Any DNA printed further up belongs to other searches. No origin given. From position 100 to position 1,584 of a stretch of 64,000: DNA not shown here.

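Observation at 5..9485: Candidate 'amidino shuttle': amidinotransferase coupled to the arginine synthetase (ArcE-OTC-carbamate kinase) pathway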

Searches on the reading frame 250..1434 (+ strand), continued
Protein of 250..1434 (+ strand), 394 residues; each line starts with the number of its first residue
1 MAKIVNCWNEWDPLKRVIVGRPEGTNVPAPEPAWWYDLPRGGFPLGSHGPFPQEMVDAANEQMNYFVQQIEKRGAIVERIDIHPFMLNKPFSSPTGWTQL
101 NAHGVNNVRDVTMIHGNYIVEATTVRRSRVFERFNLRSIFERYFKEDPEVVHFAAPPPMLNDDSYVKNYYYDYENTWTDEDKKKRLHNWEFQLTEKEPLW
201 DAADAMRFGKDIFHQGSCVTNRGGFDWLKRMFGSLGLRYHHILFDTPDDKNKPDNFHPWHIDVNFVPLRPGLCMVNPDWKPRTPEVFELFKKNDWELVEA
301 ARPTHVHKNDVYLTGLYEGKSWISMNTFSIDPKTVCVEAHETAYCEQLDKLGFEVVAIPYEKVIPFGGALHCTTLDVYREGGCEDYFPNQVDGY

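Call 29: search_protein_families(library=ncbifam, max_evalue=0.00001, proteins=[L004:358-957:+, L004:1014-2096:-, L004:2417-3256:+, L015:9070-10251:+, L064:2126-2869:+, L064:5406-6989:+, L064:7124-8122:+, L010:14000-15310:-])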
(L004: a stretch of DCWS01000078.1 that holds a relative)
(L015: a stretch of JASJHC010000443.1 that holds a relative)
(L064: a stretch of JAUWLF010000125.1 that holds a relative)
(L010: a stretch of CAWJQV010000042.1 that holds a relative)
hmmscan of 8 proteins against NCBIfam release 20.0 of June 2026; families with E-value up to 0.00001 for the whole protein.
L004:358-957:+ (199 aa): 7 families
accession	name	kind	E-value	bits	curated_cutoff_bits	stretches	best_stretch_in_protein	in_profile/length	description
NF005840.0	PRK07757.1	equivalog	5.3e-50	169.3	154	1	35-199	2-152/153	N-acetyltransferase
NF005921.0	PRK07922.1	equivalog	4.2e-33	114.4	180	1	33-183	4-141/170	amino-acid N-acetyltransferase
NF008964.0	PRK12308.1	equivalog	2.5e-26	92.2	657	1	29-197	457-611/624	argininosuccinate lyase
NF003641.0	PRK05279.1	equivalog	5.1e-18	65.1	344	1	36-175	295-422/441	amino-acid N-acetyltransferase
TIGR01890.1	N-Ac-Glu-synth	equivalog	5.4e-17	61.9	202.85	1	34-174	281-409/429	amino-acid N-acetyltransferase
NF040501.1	resist_ArsN2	equivalog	1.6e-12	47.2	125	1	100-177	36-113/133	arsenic resistance N-acetyltransferase ArsN2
TIGR01575.1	rimI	equivalog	8.3e-06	26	86.4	0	112-151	54-93/132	ribosomal protein S18-alanine N-acetyltransferase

L004:1014-2096:- (360 aa): 13 families
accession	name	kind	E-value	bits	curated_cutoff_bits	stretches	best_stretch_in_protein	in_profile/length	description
TIGR00670.1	asp_carb_tr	equivalog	5.4e-72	242.5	236.95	1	68-348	29-302/304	aspartate carbamoyltransferase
NF002032.1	PRK00856.1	equivalog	2.6e-65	220.6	263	1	70-348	30-296/297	aspartate carbamoyltransferase catalytic subunit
NF008853.0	PRK11891.1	equivalog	4.3e-58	196.9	560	1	38-355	90-404/430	aspartate carbamoyltransferase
NF006046.0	PRK08192.1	equivalog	3.4e-56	190.9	512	1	43-355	13-323/339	aspartate carbamoyltransferase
NF001986.0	PRK00779.1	subfamily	3.3e-24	85.6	306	1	72-349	37-304/307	ornithine carbamoyltransferase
NF009916.0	PRK13376.1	equivalog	1.7e-23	82.9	800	1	83-347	54-331/525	bifunctional aspartate carbamoyltransferase catalytic subunit/aspartate carbamoyltransferase regulatory subunit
TIGR04384.1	putr_carbamoyl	exception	3e-18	66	500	1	41-335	4-294/330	putrescine carbamoyltransferase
TIGR00658.1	orni_carb_tr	equivalog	3e-18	66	280.85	1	72-346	32-300/304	ornithine carbamoyltransferase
NF010387.0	PRK13814.1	equivalog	4.4e-18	65.2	660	1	67-346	33-300/310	aspartate carbamoyltransferase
NF003286.0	PRK04284.1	subfamily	6.2e-09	35.4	515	1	49-210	19-167/332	ornithine carbamoyltransferase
NF011380.0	PRK14805.1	equivalog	1.6e-08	34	421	1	56-346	15-297/302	ornithine carbamoyltransferase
TIGR03316.1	ygeW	equivalog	1.1e-07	31.1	500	1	53-204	35-191/391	knotted carbamoyltransferase YgeW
NF005538.0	PRK07200.1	equivalog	4.8e-07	29.1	453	0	53-204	38-194/396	knotted carbamoyltransferase YgeW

L004:2417-3256:+ (279 aa): 10 families
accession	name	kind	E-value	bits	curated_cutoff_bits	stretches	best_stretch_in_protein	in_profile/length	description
TIGR00761.1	argB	equivalog_domain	6.3e-56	189.5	151.3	1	22-251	2-231/231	acetylglutamate kinase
NF003387.0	PRK04531.1-2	equivalog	1.5e-29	102.8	426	1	22-274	39-286/441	acetylglutamate kinase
NF010662.0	PRK14058.1-4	equivalog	1.1e-25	90.3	194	1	23-275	3-262/264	[LysW]-aminoadipate/[LysW]-glutamate kinase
NF010661.0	PRK14058.1-3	equivalog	2.3e-21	76.1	251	1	22-268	3-267/283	acetylglutamate/acetylaminoadipate kinase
NF010659.0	PRK14058.1-1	equivalog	3.3e-21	75.6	223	1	22-267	2-262/267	[LysW]-aminoadipate kinase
NF003641.0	PRK05279.1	equivalog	4.5e-21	75.2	344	1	22-257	28-272/441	amino-acid N-acetyltransferase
NF003386.0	PRK04531.1-1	equivalog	2.8e-17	62.8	417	1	24-244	46-262/442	acetylglutamate kinase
TIGR01890.1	N-Ac-Glu-synth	equivalog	1.6e-16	60.3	202.85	1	37-255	34-258/429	amino-acid N-acetyltransferase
NF040647.1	IPPK_Arch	equivalog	1.6e-07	30.9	120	1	38-274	25-259/259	isopentenyl phosphate kinase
NF010660.0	PRK14058.1-2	equivalog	3.8e-07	30.2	241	1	138-256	129-244/249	[LysW]-aminoadipate/[LysW]-glutamate kinase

L015:9070-10251:+ (393 aa): 69 families (the best 25 are shown)
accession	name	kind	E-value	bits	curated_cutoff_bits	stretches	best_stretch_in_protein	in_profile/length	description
NF002874.0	PRK03244.1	equivalog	3.2e-133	444.4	457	1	4-386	10-390/399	acetylornithine transaminase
TIGR00707.1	argD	subfamily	5e-129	430.4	410.05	1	12-386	2-378/381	acetylornithine/succinylornithine family transaminase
NF002325.0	PRK01278.1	subfamily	5.4e-118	394.1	372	1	9-391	3-389/395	acetylornithine transaminase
NF002797.0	PRK02936.1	equivalog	2.3e-108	362.4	496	1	10-385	2-374/385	acetylornithine transaminase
NF002985.0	PRK03715.1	equivalog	3.8e-106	355.1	568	1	3-385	2-388/395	acetylornithine transaminase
NF003468.0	PRK05093.1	subfamily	1.8e-102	343.1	522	1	12-389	16-400/405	acetylornithine/succinyldiaminopimelate transaminase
TIGR03246.1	arg_catab_astC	subfamily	4.5e-102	342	609.95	1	15-390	13-395/397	acetylornithine/succinylornithine family transaminase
NF009047.0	PRK12381.1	subfamily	4.6e-99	332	630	1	12-391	14-400/406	bifunctional succinylornithine transaminase/acetylornithine transaminase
NF003397.0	PRK04612.1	equivalog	2.1e-94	316.7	735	1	13-387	16-400/408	acetylornithine transaminase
NF003273.0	PRK04260.1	equivalog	6.9e-90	301.3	616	1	11-382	3-369/376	acetylornithine transaminase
NF004426.0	PRK05769.1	equivalog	2.5e-87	293.5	552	2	182-390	222-439/441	acetyl ornithine aminotransferase family protein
NF005993.0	PRK08117.1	subfamily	3e-83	279.8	574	2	182-388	208-427/433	aspartate aminotransferase family protein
TIGR01885.1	Orn_aminotrans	equivalog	5.4e-81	272.4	378.4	1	12-386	12-399/402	ornithine--oxo-acid transaminase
NF003145.0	PRK04073.1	equivalog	1e-75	254.8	656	1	14-387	17-394/396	ornithine--oxo-acid transaminase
NF053554.1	prodigi_MAP_PigE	equivalog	1.3e-70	238.8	850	1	22-352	403-741/837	prodigiosin MAP biosynthesis aminotransferase PigE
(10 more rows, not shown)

L064:2126-2869:+ (247 aa): 3 families
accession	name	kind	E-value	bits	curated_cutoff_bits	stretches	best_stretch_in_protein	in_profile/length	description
TIGR04448.1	creatininase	equivalog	5.2e-90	301.4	235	1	5-243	1-246/246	creatininase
TIGR03964.1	mycofact_creat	equivalog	6.2e-32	111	172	1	5-239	3-217/228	mycofactocin biosynthesis peptidyl-dipeptidase MftE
NF041098.2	diketo_inos_hlase_IolN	equivalog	8.7e-18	64.4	245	1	4-194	10-199/307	3-dehydro-scyllo-inosose hydrolase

L064:5406-6989:+ (527 aa): 46 families (the best 25 are shown)
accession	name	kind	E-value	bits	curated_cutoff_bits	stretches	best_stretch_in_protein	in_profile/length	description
NF006560.0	PRK09061.1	subfamily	2e-61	207.8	340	2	2-289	26-300/517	amidohydrolase family protein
NF006689.0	PRK09237.1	equivalog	1.7e-19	69.6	371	1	2-92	3-97/383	amidohydrolase/deacetylase family metallohydrolase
NF004839.0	PRK06189.1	equivalog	2.1e-18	66.2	631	1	1-64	2-63/451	allantoinase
NF006688.0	PRK09236.1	equivalog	3.4e-17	62.4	535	2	441-524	344-437/444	dihydroorotase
TIGR03583.1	EF_0837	hypoth_equivalog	8.8e-16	57.9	432.15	1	3-86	2-83/365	amidohydrolase/deacetylase family metallohydrolase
NF006559.0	PRK09060.1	equivalog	1.4e-14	53.2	482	1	2-63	5-64/444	dihydroorotase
TIGR03178.1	allantoinase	equivalog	2e-14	53.3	357.85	1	3-63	1-59/441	allantoinase AllB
NF006839.0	PRK09357.1-4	equivalog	2.2e-14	52.9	576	1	4-63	2-61/422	dihydroorotase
TIGR02033.1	D-hydantoinase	equivalog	1.1e-13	50.9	393.25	1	4-67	1-63/454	dihydropyrimidinase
NF006252.0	PRK08393.1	equivalog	3.6e-13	49.3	617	1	3-69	2-68/424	N-ethylammeline chlorohydrolase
NF005748.0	PRK07572.1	subfamily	1.5e-12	47.3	438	1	1-70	1-66/426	cytosine deaminase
NF009060.0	PRK12394.1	equivalog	2.3e-12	46.4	442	1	2-85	3-88/381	metallo-dependent hydrolase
TIGR02318.1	phosphono_phnM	equivalog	2.8e-12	46.2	390.55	0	441-484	316-359/376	phosphonate metabolism protein PhnM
NF011990.0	PRK15446.2-6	subfamily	4.2e-12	45.5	233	0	440-515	321-385/390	alpha-D-ribose 1-methylphosphonate 5-triphosphate diphosphatase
NF009941.0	PRK13404.1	subfamily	6.3e-12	44.9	647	1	3-65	5-64/478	dihydropyrimidinase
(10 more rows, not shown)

L064:7124-8122:+ (332 aa): 40 families (the best 25 are shown)
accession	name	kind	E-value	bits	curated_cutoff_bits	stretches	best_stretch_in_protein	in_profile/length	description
NF005680.0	PRK07476.1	equivalog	3.2e-120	401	413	1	5-321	4-320/326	hydroxyectoine utilization dehydratase EutB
TIGR02991.1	ectoine_eutB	equivalog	4.4e-111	370.9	413.35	1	6-320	1-314/317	hydroxyectoine utilization dehydratase EutB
TIGR01127.1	ilvA_1Cterm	equivalog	1.3e-100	337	378.75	1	25-321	1-295/380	threonine ammonia-lyase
NF005292.0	PRK06815.1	equivalog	4.4e-91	305.2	371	1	14-321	11-317/320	threonine/serine dehydratase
NF005600.0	PRK07334.1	equivalog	3.7e-90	302.5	496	1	4-321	8-321/408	threonine ammonia-lyase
NF006389.0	PRK08638.1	equivalog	2.3e-88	296.3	453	1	6-322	9-325/333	bifunctional threonine ammonia-lyase/L-serine ammonia-lyase TdcB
NF005454.0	PRK07048.1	equivalog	2.8e-76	256.7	452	1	4-319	5-318/324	threo-3-hydroxy-L-aspartate ammonia-lyase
TIGR01124.1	ilvA_2Cterm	equivalog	2.4e-73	247.4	411.3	1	15-317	8-311/499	threonine ammonia-lyase, biosynthetic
NF006674.0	PRK09224.1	subfamily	7.2e-73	246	577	1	15-317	16-319/508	threonine ammonia-lyase IlvA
NF006094.0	PRK08246.1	subfamily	3.6e-71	240.1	331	1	10-313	9-305/310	serine/threonine dehydratase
NF006390.0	PRK08639.1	equivalog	9.5e-69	232.3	421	1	7-316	8-319/418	threonine ammonia-lyase IlvA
NF045641.2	BHydaspDhtseBhcB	equivalog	3.2e-68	230.2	550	1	10-314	6-307/312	beta-hydroxyaspartate dehydratase BhcB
NF009130.0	PRK12483.1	subfamily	5e-68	229.9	801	1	16-320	29-334/521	threonine ammonia-lyase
TIGR02079.1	THD1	equivalog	6.6e-65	219.5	440.55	1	14-317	6-312/410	threonine ammonia-lyase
NF004771.0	PRK06110.1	equivalog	1.3e-59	201.9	317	1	14-320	11-315/323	threonine dehydratase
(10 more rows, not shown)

L010:14000-15310:- (436 aa): 58 families (the best 25 are shown)
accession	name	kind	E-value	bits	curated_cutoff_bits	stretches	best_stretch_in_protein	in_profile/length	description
TIGR04461.1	endura_MppQ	equivalog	7.7e-73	245.8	540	1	26-374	10-363/392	enduracididine biosynthesis enzyme MppQ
NF052282.1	PLP_TF_PdxR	equivalog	8.7e-61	206.3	320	1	27-386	91-446/448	MocR-like pyridoxine biosynthesis transcription factor PdxR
NF052290.2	MocR_like_YczR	exception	2.4e-50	171.6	487.4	1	71-378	142-446/458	MocR-like transcription factor YczR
NF052286.1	ecto_TF_EhuR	exception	2.5e-36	125.2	480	1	30-388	95-446/458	MocR-like ectoine utilization transcription factor EhuR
NF052281.1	rhizopine_MocR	equivalog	2e-33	115.8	650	1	20-382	113-470/479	rhizopine catabolism transcriptional regulator MocR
NF041364.1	GntC_guanitoxin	equivalog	2.7e-31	108.7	415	1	41-383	9-349/356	guanitoxin biosynthesis PLP-dependent (S)-gamma-hydroxy-L-arginine cyclodehydratase GntC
NF004770.0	PRK06108.1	subfamily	7.1e-28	97.5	422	1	47-385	53-386/396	pyridoxal phosphate-dependent aminotransferase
NF052285.1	GABA_TF_GabR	exception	3.9e-22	78.7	600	1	41-359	105-418/456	MocR-like transcriptional regulator GabR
NF005305.0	PRK06836.1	equivalog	6.5e-22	78.3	376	1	40-374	44-375/396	pyridoxal phosphate-dependent aminotransferase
TIGR03540.1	DapC_direct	equivalog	1.1e-21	77.3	593.25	1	30-374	31-368/383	LL-diaminopimelate aminotransferase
NF012025.0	PRK15481.1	equivalog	1.4e-21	76.7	573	1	18-359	78-399/432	MocR-like B6 salvage transcription factor PtsJ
NF005732.0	PRK07550.1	equivalog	5.3e-21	75.1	366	1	34-374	36-371/389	aminotransferase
TIGR01265.1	tyr_nico_aTase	subfamily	1.5e-20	73.6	292.45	1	28-332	31-339/403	tyrosine/nicotianamine family aminotransferase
NF006756.0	PRK09276.1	subfamily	1.4e-19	70.3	507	1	30-374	33-370/387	LL-diaminopimelate aminotransferase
NF005744.0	PRK07568.1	subfamily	1.9e-19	69.8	389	1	31-374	33-374/398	pyridoxal phosphate-dependent aminotransferase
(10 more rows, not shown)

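Call 35: find_encoding_contigs(protein=window:250-1434:+, flank=10000, max_places=4)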
Protein window:250-1434:+ (394 aa): no gene with exactly this product is on record in the collection.

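Call 36: find_encoding_contigs(protein=P0001, flank=10000, max_places=3)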
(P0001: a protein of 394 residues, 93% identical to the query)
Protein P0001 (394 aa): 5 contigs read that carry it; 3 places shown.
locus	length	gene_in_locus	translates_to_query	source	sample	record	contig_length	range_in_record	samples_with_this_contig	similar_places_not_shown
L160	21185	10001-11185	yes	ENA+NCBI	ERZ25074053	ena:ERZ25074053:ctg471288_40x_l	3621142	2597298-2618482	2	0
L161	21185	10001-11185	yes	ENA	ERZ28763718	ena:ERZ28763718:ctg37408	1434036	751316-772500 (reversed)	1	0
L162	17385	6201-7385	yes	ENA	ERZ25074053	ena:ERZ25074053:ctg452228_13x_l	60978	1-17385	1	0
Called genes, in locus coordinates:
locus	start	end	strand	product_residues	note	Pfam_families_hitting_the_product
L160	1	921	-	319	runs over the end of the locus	PF09861:Lar_N, PF21113:LarA_C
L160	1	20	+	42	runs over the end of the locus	-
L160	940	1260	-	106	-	PF09861:Lar_N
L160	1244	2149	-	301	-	PF02629:CoA_binding, PF00549:Ligase_CoA, PF13607:Succ_CoA_lig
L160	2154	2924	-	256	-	PF08442:ATP-grasp_2, PF00549:Ligase_CoA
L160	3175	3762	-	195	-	PF01558:POR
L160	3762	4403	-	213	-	PF02775:TPP_enzyme_C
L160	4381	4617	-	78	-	-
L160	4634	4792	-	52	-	-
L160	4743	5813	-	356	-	PF01855:POR_N, PF17147:PFOR_II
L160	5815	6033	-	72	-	PF12838:Fer4_7 (weak), PF13187:Fer4_9 (weak), PF00037:Fer4 (weak)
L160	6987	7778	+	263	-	PF00106:adh_short, PF13561:adh_short_C2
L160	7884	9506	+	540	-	PF00171:Aldedh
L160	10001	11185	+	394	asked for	-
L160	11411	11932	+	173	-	PF00156:Pribosyltran, PF14681:UPRTase (weak)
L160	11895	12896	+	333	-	PF00696:AA_kinase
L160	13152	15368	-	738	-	PF12228:DUF3604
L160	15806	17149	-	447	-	PF00557:Peptidase_M24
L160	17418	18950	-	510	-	PF00732:GMC_oxred_N, PF05199:GMC_oxred_C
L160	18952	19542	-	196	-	-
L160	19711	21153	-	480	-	-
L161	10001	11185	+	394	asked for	-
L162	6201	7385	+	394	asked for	-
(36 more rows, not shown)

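Call 37: find_encoding_contigs(protein=P0011, flank=10000, max_places=4)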
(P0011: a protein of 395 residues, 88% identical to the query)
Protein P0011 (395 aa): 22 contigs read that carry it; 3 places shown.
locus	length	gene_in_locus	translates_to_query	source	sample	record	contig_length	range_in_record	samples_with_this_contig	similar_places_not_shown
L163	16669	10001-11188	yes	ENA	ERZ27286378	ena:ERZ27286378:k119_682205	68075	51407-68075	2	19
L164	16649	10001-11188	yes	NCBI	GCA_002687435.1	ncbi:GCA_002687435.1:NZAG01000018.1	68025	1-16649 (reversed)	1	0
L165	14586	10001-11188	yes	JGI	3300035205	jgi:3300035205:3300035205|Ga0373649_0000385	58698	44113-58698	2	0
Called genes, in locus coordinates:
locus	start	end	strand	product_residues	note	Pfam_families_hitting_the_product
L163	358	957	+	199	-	PF00583:Acetyltransf_1, PF13508:Acetyltransf_7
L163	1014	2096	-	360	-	PF02729:OTCace_N, PF00185:OTCace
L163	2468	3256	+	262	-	PF00696:AA_kinase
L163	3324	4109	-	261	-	PF09419:PGP_phosphatase (faint), PF13344:Hydrolase_6, PF00702:Hydrolase, PF13419:HAD_2 (weak), PF13242:Hydrolase_like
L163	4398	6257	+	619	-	PF01590:GAF, PF13492:GAF_3 (weak), PF00989:PAS, PF13426:PAS_9, PF00158:Sigma54_activat, PF14532:Sigma54_activ_2, PF25601:AAA_lid_14, PF02954:HTH_8, +5 more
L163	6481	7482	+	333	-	PF02729:OTCace_N, PF00185:OTCace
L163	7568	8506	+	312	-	PF00696:AA_kinase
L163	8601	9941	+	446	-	-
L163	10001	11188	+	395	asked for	-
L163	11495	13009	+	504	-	PF00474:SSF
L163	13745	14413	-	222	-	PF02698:DUF218 (weak)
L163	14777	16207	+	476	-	-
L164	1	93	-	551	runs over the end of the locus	PF20154:LNT_N, PF00795:CN_hydrolase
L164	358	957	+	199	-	PF00583:Acetyltransf_1, PF13508:Acetyltransf_7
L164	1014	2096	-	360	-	PF02729:OTCace_N, PF00185:OTCace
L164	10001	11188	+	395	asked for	-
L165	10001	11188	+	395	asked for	-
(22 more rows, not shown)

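Call 39: find_encoding_contigs(protein=P0051, flank=10000, max_places=2)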
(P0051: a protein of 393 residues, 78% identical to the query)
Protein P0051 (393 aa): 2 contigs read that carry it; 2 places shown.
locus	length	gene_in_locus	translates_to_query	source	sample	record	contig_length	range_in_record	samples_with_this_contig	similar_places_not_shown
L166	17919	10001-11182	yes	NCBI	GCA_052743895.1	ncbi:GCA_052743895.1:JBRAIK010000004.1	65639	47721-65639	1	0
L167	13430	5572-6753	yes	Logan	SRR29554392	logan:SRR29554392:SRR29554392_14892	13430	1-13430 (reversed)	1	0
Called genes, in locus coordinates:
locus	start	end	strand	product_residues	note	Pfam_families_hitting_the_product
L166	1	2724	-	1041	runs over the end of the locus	PF00873:ACR_tran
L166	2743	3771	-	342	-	PF26002:Beta-barrel_AprE (faint), PF25954:Beta-barrel_RND_2, PF25967:RND-MFP_C, PF25975:CzcB_C, PF25989:YknX_C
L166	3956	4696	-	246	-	PF00929:RNase_T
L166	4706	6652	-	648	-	PF00027:cNMP_binding, PF00571:CBS, PF03445:DUF294, PF10335:DUF294_C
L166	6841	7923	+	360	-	PF07969:Amidohydro_3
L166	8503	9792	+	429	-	PF02492:cobW (weak)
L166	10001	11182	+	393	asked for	-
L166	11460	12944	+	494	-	PF00474:SSF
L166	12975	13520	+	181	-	PF00583:Acetyltransf_1, PF13673:Acetyltransf_10 (weak), PF13508:Acetyltransf_7, PF13527:Acetyltransf_9 (weak)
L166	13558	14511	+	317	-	PF00696:AA_kinase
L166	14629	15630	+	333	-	PF02729:OTCace_N, PF00185:OTCace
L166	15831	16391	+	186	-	PF05685:Uma2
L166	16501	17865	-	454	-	PF00395:SLH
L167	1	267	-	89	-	?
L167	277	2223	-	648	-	PF00027:cNMP_binding, PF00571:CBS, PF03445:DUF294, PF10335:DUF294_C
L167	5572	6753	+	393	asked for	-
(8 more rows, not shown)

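Call 40: find_encoding_contigs(protein=P0104, flank=10000, max_places=2)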
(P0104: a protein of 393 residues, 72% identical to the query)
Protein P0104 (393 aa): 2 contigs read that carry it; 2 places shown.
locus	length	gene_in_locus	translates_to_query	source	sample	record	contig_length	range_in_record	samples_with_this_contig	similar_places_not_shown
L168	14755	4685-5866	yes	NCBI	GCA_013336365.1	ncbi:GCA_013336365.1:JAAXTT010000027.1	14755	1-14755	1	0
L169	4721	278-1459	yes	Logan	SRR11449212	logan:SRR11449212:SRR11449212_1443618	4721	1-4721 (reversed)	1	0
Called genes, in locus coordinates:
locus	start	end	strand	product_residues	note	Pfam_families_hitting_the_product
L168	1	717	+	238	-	PF00392:GntR, PF08220:HTH_DeoR (weak), PF07702:UTRA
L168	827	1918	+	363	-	-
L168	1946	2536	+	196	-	PF00857:Isochorismatase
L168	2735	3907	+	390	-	PF00990:GGDEF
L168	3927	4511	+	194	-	PF00440:TetR_N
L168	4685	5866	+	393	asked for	-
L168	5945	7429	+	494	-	PF00474:SSF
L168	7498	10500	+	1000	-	PF13426:PAS_9, PF08447:PAS_3, PF00989:PAS, PF08448:PAS_4, PF13426:PAS_9, PF08447:PAS_3, PF00989:PAS, PF13426:PAS_9, +9 more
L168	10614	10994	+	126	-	PF00072:Response_reg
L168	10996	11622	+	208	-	PF13690:CheX (faint)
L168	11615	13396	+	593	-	PF12860:PAS_7 (faint), PF13188:PAS_8 (faint), PF08448:PAS_4, PF13426:PAS_9, PF00989:PAS, PF08448:PAS_4, PF13426:PAS_9, PF00990:GGDEF, +1 more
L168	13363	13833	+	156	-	PF01966:HD, PF13487:HD_5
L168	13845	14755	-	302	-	PF02518:HATPase_c, PF14501:HATPase_c_5 (weak)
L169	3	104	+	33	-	?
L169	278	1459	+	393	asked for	-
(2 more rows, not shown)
